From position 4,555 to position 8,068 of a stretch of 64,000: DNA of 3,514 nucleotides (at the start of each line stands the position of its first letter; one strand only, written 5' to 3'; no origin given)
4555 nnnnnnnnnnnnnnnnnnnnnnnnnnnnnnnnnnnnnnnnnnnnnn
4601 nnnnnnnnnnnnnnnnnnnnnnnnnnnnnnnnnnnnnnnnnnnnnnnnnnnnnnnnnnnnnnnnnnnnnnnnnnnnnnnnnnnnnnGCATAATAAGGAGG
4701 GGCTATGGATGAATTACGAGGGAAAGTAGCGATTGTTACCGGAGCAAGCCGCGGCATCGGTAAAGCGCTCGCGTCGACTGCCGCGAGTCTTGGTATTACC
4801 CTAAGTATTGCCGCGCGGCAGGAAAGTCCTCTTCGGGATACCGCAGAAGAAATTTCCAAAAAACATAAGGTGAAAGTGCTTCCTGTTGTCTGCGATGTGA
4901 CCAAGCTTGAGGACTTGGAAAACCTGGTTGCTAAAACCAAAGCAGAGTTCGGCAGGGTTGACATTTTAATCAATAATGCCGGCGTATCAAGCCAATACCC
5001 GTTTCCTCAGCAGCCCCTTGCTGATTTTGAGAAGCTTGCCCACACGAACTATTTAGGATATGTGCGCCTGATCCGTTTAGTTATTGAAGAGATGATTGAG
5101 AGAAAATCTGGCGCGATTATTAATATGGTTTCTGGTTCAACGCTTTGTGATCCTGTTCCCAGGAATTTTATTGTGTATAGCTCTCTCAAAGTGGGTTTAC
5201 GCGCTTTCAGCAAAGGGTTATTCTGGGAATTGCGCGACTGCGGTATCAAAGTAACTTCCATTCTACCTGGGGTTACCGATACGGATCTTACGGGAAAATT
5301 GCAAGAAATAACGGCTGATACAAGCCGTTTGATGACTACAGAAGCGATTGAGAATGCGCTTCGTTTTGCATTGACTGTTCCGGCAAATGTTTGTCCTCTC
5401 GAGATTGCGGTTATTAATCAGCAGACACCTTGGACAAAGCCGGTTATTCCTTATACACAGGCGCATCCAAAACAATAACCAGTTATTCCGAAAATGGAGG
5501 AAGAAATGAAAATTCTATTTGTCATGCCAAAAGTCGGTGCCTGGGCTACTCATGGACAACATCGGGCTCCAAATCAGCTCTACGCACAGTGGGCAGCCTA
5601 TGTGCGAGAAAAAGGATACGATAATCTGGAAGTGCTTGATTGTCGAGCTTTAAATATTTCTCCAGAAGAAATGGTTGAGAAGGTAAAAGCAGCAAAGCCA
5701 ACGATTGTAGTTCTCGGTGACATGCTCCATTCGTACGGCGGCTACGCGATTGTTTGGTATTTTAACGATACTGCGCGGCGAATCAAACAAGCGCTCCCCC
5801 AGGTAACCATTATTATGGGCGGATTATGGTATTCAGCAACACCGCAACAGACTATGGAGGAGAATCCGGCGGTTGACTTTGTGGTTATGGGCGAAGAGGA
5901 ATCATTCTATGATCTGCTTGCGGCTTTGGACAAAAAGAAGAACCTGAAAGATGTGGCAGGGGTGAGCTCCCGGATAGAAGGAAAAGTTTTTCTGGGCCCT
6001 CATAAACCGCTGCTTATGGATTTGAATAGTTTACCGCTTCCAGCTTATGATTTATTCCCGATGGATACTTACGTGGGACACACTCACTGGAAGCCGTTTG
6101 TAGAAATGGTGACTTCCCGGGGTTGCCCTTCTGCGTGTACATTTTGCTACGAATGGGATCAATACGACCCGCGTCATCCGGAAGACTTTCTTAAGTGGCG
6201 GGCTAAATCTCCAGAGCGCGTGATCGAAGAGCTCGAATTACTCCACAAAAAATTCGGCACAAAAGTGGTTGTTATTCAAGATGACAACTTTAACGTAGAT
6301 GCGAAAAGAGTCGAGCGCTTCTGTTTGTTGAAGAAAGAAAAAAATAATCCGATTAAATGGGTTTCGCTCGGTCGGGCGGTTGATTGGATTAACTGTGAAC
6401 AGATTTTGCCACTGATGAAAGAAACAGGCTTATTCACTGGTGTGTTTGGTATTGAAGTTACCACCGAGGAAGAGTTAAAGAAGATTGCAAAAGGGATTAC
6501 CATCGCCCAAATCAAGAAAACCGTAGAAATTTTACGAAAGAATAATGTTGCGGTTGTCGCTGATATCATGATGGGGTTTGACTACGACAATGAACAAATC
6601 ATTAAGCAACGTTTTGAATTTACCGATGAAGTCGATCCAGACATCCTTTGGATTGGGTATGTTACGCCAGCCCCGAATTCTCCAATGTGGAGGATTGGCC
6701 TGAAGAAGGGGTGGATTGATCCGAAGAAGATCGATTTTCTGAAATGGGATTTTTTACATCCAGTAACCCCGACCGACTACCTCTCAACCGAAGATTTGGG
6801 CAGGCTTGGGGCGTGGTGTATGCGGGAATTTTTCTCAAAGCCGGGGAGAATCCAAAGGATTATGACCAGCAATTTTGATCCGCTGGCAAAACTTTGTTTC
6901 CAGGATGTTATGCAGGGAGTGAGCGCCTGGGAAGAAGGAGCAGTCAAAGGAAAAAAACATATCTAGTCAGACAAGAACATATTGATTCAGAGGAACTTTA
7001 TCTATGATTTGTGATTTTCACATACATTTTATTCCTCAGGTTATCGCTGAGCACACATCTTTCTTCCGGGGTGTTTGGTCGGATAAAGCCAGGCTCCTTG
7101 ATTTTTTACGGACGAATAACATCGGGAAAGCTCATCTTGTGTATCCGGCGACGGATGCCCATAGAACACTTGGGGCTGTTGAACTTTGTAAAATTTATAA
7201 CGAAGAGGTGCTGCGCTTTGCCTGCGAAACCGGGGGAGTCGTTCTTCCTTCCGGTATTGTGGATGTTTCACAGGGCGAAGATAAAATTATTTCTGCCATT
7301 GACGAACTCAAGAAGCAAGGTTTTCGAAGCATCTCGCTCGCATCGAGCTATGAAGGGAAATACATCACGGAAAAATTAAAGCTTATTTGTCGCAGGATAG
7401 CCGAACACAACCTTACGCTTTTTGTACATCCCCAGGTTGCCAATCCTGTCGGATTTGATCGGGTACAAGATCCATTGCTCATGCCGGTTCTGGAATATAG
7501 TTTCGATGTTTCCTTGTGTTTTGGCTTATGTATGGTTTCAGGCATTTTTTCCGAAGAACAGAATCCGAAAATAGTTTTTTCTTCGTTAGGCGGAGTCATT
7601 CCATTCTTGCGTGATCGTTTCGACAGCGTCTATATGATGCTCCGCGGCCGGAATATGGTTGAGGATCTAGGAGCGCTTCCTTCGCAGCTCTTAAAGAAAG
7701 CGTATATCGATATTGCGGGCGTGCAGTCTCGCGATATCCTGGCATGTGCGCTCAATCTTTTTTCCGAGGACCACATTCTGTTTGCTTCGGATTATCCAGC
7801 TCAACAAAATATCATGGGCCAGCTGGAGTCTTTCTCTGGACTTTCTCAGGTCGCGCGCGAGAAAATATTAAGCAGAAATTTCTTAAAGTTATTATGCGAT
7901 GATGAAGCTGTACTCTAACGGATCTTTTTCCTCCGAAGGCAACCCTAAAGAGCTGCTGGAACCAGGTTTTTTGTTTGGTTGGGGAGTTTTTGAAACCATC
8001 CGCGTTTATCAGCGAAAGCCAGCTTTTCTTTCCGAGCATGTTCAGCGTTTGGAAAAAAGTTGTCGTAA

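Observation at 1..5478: Type II polyketide-synthase-like cassette (KS, Cys-less KS paralog, ACP, two cyclases, KR, exporter) in a low-GC genome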

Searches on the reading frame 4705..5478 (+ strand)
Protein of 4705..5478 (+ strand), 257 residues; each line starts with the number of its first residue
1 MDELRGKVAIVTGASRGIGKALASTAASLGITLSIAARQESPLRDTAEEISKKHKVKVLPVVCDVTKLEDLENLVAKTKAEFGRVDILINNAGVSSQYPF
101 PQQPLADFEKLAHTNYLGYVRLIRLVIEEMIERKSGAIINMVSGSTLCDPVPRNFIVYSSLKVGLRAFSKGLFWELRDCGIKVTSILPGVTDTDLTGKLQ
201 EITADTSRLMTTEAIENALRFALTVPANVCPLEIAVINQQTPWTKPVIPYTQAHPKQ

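Call 4: search_protein_families(library=pfam, proteins=[window:4705-5478:+])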
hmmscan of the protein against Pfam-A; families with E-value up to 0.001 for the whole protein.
window:4705-5478:+ (257 aa): 4 families
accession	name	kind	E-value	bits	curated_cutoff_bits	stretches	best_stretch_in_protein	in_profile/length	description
PF00106.31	adh_short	-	2.1e-50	171.3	26.6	1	7-200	1-191/195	short chain dehydrogenase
PF13561.12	adh_short_C2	-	5.3e-34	118.3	27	1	13-202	1-187/236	Enoyl-(Acyl carrier protein) reductase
PF08659.16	KR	-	8.3e-09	36.1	22.6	1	10-128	4-125/180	KR domain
PF23441.1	SDR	-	7.4e-07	29.2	27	1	51-196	56-199/258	SDR-like rossmann domain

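Call 17: search_protein_families(library=ncbifam, proteins=[window:4705-5478:+], max_evalue=0.001)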
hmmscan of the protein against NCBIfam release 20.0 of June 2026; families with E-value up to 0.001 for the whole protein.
window:4705-5478:+ (257 aa): 222 families (the best 25 are shown)
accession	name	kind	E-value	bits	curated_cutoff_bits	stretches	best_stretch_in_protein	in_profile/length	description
NF005806.0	PRK07666.1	equivalog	3.7e-44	150.8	286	1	1-226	2-224/239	3-ketoacyl-ACP reductase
NF005559.1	PRK07231.1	subfamily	7.2e-41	140.3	215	1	4-208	2-203/249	glucose 1-dehydrogenase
NF004825.0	PRK06181.1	equivalog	1.5e-40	139.2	215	1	1-196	1-193/268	SDR family oxidoreductase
NF005594.0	PRK07326.1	equivalog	3.6e-40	138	271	1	2-236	2-229/237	SDR family oxidoreductase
NF004198.0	PRK05653.1-3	equivalog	1.2e-36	126.5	296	1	3-201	4-199/248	3-oxoacyl-ACP reductase FabG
NF005878.0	PRK07825.1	subfamily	1.7e-36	126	287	1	2-217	5-211/278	short chain dehydrogenase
NF005672.0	PRK07454.1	equivalog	2.7e-36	125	234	1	7-228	7-226/241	SDR family oxidoreductase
TIGR01830.1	3oxo_ACP_reduc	equivalog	1.3e-35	123.2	297.75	1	9-205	1-195/239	3-oxoacyl-[acyl-carrier-protein] reductase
NF005495.0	PRK07109.1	subfamily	5.1e-35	121.3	264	1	3-196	5-197/334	SDR family oxidoreductase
NF006070.0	PRK08213.1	subfamily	1.5e-34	119.7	279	1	3-201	9-209/259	gluconate 5-dehydrogenase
NF004521.0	PRK05866.1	equivalog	4.9e-34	117.8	368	1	3-231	37-264/294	SDR family oxidoreductase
NF040690.1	mycolate_SDR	equivalog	5.5e-34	117.8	380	1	7-194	9-192/265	mycolate reductase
NF004824.0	PRK06180.1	subfamily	1.2e-33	116.5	298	1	7-199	5-191/279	oxidoreductase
NF005539.0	PRK07201.1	equivalog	1.5e-33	116.5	549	1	3-193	367-556/657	SDR family oxidoreductase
NF005488.0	PRK07097.1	equivalog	2.9e-33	115.1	369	1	3-208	7-209/266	gluconate 5-dehydrogenase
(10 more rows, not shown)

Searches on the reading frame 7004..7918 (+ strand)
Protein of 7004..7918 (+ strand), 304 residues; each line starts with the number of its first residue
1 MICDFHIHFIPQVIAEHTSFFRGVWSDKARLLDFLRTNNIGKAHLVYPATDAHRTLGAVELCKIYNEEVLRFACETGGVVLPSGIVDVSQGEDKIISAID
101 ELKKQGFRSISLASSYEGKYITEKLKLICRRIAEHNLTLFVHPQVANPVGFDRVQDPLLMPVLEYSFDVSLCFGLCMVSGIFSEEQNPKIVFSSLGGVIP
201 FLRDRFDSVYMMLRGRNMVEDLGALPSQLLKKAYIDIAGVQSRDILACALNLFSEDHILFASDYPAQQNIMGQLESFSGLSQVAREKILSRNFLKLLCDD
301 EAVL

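Call 4: search_protein_families(library=pfam, proteins=[window:7004-7918:+])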
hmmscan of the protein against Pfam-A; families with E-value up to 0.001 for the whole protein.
window:7004-7918:+ (304 aa): 1 family
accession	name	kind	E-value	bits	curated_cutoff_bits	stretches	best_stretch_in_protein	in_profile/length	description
PF04909.20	Amidohydro_2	-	1.2e-13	52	26.4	1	3-292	1-282/289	Amidohydrolase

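Call 17: search_protein_families(library=ncbifam, proteins=[window:7004-7918:+], max_evalue=0.001)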
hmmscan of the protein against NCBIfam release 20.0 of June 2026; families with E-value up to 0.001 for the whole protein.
window:7004-7918:+ (304 aa): 0 families

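Call 20: search_solved_structures(query=window:7004-7918:+, max_evalue=1)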
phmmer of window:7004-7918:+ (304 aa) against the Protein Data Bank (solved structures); distinct sequences matched with E-value up to 1: 31.
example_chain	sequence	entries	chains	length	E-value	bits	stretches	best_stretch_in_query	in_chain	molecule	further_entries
4hjw_A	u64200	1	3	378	4.7e-09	39.4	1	40-284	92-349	Uracil-5-carboxylate decarboxylase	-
8yt2_A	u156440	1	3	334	1.1e-08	38.3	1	126-295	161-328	2-amino-3-carboxymuconate 6-semialdehyde decarboxylase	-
4epk_A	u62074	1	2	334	1.8e-08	37.5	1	126-295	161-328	2-amino-3-carboxymuconate 6-semialdehyde decarboxylase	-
4ifk_B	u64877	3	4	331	2.5e-08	37.1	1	126-295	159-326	2-amino-3-carboxymuconate 6-semialdehyde decarboxylase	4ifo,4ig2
2hbv_A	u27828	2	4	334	2.5e-08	37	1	126-295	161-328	2-amino-3-carboxymuconate 6-semialdehyde decarboxylase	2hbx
6mgs_A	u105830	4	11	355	2.9e-08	36.9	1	126-295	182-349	2-amino-3-carboxymuconate 6-semialdehyde decarboxylase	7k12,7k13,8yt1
6mgt_A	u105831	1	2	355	2.9e-08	36.9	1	126-295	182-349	2-amino-3-carboxymuconate 6-semialdehyde decarboxylase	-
4era_A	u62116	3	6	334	3.5e-08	36.6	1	126-295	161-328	2-amino-3-carboxymuconate 6-semialdehyde decarboxylase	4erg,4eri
4ifr_A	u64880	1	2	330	1.6e-07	34.4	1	126-295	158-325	2-amino-3-carboxymuconate 6-semialdehyde decarboxylase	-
4ifk_A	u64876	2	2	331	1.6e-07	34.4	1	126-295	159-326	2-amino-3-carboxymuconate 6-semialdehyde decarboxylase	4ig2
4hk5_A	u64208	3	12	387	6.8e-07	32.4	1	83-267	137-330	Uracil-5-carboxylate decarboxylase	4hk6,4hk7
4inf_A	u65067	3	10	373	8.5e-07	32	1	103-284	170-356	METAL-DEPENDENT HYDROLASE | 5-Carboxyvanillate Decarboxylase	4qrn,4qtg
3ij6_A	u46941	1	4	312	2.9e-06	30.3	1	57-267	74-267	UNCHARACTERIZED METAL-DEPENDENT HYDROLASE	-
4lak_A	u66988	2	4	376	2.9e-06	30.3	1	83-267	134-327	Uracil-5-carboxylate decarboxylase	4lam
4qs5_A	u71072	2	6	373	4.2e-06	29.8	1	103-284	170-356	Ligw2 Decarboxylase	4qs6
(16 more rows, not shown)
